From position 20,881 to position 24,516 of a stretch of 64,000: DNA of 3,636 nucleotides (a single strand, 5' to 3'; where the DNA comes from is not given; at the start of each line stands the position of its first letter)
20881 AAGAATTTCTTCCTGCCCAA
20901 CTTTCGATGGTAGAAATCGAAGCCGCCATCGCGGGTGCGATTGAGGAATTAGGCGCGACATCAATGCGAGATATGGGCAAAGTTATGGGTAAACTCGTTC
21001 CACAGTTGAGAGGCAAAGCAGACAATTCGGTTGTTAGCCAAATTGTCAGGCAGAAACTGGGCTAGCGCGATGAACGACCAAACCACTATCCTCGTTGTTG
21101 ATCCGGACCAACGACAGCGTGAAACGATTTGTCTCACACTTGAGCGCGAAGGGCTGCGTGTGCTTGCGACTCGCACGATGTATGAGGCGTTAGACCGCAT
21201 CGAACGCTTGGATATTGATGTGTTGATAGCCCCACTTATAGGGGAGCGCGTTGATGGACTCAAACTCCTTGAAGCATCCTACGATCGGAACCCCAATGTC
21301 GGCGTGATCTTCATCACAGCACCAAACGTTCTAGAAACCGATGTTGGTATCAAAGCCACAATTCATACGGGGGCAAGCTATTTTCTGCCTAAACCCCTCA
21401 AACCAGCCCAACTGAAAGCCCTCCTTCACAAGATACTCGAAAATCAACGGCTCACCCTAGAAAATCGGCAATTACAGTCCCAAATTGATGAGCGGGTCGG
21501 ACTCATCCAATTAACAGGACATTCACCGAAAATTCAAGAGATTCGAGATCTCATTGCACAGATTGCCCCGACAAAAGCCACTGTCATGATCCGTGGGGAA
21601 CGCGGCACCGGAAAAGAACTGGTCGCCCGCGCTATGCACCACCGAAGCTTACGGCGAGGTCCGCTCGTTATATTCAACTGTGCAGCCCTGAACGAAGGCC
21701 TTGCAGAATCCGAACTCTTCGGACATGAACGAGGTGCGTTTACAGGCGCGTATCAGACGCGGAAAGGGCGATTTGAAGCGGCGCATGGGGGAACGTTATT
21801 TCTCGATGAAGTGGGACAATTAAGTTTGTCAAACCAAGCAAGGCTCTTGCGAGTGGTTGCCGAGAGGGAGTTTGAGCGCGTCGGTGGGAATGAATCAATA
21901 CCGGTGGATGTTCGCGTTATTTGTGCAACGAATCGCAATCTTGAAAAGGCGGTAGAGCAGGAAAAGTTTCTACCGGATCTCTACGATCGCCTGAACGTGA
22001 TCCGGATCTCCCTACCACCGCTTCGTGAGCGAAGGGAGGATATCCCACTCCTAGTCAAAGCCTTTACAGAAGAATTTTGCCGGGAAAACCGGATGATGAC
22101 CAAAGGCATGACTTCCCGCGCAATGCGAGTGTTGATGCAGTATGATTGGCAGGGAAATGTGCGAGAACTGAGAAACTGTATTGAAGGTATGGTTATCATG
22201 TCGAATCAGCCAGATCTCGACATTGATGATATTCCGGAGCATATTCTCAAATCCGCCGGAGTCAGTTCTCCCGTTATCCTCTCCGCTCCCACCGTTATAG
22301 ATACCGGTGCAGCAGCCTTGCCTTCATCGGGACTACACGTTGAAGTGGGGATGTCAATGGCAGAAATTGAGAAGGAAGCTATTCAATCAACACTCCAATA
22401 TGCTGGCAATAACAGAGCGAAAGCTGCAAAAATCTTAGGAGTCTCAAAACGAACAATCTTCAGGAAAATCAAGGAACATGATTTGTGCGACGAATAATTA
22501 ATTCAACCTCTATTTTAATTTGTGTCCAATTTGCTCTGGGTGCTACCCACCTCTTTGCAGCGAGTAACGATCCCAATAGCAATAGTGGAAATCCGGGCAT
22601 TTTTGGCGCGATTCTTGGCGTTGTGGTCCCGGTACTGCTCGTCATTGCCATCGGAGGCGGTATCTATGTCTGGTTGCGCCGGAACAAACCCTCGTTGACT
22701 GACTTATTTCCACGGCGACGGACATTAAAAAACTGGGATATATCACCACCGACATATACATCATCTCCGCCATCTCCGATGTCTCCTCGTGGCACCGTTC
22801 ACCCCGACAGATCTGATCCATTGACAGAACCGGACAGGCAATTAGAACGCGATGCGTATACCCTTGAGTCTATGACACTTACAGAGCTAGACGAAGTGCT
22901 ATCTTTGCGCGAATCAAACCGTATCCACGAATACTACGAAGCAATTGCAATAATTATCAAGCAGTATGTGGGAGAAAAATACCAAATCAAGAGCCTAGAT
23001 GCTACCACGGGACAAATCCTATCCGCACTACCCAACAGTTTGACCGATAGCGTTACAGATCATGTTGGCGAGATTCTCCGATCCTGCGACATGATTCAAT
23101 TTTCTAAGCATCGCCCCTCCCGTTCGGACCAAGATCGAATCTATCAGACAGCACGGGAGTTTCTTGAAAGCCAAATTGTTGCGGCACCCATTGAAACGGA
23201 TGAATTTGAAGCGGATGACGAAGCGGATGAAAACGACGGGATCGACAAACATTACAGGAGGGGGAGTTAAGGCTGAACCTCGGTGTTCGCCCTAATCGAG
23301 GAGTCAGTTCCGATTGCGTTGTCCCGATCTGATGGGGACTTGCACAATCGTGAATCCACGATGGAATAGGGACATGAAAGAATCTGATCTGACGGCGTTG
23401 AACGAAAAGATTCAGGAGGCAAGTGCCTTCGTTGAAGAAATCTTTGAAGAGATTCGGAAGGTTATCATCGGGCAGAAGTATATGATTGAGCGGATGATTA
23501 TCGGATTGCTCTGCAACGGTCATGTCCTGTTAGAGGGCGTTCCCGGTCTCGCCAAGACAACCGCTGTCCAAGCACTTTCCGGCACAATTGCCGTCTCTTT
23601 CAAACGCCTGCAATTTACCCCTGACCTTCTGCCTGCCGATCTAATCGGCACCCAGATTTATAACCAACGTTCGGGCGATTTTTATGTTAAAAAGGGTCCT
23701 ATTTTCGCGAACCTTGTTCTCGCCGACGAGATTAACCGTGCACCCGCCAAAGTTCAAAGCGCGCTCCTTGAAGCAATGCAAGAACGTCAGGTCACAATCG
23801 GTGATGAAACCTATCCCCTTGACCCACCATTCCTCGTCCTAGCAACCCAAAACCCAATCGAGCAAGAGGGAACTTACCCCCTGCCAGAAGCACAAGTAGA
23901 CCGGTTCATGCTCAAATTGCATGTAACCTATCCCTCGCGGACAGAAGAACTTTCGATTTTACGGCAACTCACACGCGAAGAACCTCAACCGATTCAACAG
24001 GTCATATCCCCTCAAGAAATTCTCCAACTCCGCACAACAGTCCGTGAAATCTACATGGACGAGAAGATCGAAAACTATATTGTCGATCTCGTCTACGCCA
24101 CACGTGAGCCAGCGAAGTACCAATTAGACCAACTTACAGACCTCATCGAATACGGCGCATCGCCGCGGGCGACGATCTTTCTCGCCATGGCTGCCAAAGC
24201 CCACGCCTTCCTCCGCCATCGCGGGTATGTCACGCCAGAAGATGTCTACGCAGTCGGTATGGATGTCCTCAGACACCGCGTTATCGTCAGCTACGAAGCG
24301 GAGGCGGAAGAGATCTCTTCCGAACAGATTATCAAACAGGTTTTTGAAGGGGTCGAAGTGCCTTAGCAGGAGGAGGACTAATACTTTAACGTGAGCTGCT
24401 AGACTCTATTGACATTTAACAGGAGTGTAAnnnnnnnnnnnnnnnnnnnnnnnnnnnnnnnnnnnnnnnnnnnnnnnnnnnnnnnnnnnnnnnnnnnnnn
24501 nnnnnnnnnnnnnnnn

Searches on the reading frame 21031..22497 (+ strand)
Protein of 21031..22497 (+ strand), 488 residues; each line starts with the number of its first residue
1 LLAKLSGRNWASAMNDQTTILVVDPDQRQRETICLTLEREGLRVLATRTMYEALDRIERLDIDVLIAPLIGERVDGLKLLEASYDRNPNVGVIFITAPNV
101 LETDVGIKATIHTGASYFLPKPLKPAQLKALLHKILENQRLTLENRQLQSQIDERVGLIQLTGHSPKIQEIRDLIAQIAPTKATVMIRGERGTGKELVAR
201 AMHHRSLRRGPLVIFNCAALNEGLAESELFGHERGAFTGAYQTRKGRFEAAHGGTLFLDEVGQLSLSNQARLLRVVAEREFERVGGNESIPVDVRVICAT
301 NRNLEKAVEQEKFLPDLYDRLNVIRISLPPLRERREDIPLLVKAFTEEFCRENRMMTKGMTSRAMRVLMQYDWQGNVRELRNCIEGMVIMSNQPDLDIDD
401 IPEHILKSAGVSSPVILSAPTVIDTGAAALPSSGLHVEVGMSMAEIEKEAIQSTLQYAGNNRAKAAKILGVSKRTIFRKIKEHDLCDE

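Call 5: search_protein_families(library=pfam, proteins=[window:21031-22497:+], max_evalue=0.0001)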
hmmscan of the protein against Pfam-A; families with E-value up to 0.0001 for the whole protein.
window:21031-22497:+ (488 aa): 6 families
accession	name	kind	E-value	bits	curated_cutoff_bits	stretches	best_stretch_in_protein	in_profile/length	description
PF00158.32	Sigma54_activat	-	5.2e-66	221.9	20.2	1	162-326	2-167/168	Sigma-54 interaction domain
PF25601.1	AAA_lid_14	-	1.2e-26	92.8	27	1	332-409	1-78/87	AAA+ ATPase lid domain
PF14532.12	Sigma54_activ_2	-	2.9e-22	79.8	25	1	163-331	2-138/138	Sigma-54 interaction domain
PF00072.30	Response_reg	-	4.9e-13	49.7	30.2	1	20-132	1-110/111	Response regulator receiver domain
PF02954.25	HTH_8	-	6e-12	45.5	22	1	443-482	2-41/42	Bacterial regulatory protein, Fis family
PF07728.20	AAA_5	-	1.5e-08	35.1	22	1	185-321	2-139/139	AAA domain (dynein-related subfamily)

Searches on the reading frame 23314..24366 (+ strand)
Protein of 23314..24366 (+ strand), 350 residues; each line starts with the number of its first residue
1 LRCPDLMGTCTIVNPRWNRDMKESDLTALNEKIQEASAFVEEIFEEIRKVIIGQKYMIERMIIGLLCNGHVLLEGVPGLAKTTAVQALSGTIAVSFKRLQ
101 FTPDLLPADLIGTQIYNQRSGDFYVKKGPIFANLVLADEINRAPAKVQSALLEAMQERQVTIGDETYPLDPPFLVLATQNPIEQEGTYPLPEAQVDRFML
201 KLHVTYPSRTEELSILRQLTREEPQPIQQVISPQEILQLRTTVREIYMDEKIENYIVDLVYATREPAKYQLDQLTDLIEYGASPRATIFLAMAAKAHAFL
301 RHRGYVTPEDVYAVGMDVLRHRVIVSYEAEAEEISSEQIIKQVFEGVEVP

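Call 5: search_protein_families(library=pfam, proteins=[window:23314-24366:+], max_evalue=0.0001)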
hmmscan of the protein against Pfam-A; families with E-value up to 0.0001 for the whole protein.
window:23314-24366:+ (350 aa): 5 families
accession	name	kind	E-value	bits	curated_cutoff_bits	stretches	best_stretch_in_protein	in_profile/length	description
PF07726.17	AAA_3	-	2.5e-65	218.7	27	1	70-200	1-131/131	ATPase family associated with various cellular activities (AAA)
PF17863.7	AAA_lid_2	-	1.4e-20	73.2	22.7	1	277-342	8-73/74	AAA lid domain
PF20030.5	bpMoxR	-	6e-14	52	27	1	41-239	4-203/205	MoxR domain in the MoxR-vWA-beta-propeller ternary systems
PF07728.20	AAA_5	-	2.3e-12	47.6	22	1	70-198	1-139/139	AAA domain (dynein-related subfamily)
PF05496.18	RuvB_N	-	5e-05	23.5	27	0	69-162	34-115/159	Holliday junction DNA helicase RuvB P-loop domain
